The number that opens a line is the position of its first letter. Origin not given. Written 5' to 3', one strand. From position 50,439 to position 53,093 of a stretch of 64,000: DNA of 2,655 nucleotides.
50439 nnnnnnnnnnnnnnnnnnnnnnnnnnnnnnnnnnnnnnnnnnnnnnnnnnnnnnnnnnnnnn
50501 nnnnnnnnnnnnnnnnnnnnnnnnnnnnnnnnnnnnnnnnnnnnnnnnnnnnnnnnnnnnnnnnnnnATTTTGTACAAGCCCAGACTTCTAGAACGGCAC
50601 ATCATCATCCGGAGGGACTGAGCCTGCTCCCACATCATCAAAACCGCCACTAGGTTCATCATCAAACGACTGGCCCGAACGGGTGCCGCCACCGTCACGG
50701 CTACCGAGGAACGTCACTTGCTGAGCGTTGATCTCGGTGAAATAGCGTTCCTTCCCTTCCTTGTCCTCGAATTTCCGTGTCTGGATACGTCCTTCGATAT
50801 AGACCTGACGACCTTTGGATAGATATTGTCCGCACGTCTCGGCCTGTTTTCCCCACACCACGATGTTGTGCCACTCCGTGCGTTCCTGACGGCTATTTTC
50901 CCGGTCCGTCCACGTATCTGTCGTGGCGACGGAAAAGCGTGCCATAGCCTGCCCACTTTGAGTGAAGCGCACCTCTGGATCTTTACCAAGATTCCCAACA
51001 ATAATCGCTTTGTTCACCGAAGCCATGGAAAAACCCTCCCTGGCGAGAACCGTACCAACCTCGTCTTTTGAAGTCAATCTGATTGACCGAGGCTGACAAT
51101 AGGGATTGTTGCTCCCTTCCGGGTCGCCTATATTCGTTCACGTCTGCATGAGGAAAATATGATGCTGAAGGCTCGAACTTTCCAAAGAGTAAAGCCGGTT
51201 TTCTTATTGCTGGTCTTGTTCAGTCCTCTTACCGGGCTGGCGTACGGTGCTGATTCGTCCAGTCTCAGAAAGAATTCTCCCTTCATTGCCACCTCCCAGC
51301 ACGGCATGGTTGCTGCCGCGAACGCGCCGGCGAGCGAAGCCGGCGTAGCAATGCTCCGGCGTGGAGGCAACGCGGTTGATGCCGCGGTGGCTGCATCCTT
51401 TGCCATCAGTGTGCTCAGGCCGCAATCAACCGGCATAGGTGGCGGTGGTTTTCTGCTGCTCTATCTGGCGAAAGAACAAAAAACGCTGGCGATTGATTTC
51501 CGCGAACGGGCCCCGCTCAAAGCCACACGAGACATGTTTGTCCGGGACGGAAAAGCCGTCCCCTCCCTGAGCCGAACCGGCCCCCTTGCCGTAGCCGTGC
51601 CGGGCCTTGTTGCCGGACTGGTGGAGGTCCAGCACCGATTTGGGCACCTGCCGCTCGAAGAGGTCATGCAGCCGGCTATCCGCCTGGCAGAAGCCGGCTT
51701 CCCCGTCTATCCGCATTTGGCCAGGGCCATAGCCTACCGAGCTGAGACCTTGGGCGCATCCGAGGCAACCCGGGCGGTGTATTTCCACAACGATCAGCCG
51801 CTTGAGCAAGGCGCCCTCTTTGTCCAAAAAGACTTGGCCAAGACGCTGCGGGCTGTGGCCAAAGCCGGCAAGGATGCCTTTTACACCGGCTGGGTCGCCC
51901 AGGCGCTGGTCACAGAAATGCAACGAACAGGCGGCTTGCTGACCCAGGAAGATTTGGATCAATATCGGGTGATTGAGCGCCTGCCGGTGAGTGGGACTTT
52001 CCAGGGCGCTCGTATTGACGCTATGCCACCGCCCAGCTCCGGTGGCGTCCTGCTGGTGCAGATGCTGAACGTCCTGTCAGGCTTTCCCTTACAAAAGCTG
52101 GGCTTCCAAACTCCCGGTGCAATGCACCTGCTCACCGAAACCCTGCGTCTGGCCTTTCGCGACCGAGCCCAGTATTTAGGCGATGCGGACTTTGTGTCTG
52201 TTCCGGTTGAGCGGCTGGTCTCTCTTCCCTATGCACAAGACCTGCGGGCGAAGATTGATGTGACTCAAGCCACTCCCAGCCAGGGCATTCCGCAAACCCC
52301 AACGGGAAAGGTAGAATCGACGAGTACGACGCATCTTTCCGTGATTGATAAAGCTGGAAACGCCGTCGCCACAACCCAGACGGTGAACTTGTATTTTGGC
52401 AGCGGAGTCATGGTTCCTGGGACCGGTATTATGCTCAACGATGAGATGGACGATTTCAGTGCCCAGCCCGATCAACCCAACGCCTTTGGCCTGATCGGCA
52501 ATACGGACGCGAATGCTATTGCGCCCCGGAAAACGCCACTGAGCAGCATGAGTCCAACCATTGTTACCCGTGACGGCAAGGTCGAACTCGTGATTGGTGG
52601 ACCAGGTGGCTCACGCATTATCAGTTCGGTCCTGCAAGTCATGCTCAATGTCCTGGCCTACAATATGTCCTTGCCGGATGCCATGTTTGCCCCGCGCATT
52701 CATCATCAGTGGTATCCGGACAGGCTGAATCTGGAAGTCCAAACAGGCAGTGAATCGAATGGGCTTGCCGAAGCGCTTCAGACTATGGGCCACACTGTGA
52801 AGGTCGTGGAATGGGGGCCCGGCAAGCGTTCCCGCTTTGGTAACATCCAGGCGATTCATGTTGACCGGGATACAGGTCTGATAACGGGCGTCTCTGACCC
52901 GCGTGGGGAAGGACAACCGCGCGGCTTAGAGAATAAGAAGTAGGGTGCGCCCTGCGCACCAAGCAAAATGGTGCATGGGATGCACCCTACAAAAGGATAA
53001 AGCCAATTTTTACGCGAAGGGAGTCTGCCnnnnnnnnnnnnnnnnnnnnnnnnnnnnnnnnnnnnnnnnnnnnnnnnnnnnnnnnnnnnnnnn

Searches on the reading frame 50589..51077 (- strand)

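Call 73: search_protein_families(library=pfam, proteins=[window:50589-51077:-], max_evalue=0.00001)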
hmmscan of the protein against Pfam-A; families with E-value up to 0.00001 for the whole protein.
window:50589-51077:- (162 aa): 1 family
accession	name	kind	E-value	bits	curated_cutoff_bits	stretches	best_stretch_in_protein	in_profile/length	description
PF00436.31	SSB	-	3e-40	136.9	26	1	21-124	1-104/104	Single-strand binding protein family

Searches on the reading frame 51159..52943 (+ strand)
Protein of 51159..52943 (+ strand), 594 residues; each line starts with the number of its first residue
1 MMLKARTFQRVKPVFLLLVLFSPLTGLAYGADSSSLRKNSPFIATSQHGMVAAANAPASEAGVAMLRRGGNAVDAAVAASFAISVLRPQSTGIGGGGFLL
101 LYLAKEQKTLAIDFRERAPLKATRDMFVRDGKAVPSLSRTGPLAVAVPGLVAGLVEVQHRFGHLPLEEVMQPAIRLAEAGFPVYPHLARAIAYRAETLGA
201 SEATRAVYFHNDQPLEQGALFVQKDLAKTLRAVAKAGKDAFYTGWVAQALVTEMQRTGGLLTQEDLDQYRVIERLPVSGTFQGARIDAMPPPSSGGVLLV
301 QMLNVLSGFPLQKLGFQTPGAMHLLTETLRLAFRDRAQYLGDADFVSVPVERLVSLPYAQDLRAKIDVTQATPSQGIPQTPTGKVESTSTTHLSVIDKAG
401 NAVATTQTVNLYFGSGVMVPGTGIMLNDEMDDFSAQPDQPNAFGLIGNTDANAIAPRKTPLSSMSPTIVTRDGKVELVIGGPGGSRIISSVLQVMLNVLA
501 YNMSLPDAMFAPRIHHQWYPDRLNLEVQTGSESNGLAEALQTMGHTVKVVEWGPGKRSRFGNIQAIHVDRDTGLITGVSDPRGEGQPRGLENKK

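Call 73: search_protein_families(library=pfam, proteins=[window:51159-52943:+], max_evalue=0.00001)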
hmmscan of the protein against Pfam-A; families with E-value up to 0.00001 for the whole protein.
window:51159-52943:+ (594 aa): 1 family
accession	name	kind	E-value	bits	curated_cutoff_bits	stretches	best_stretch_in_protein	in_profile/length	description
PF01019.26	G_glu_transpept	-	3e-176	587.7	27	1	64-585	2-512/512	Gamma-glutamyltranspeptidase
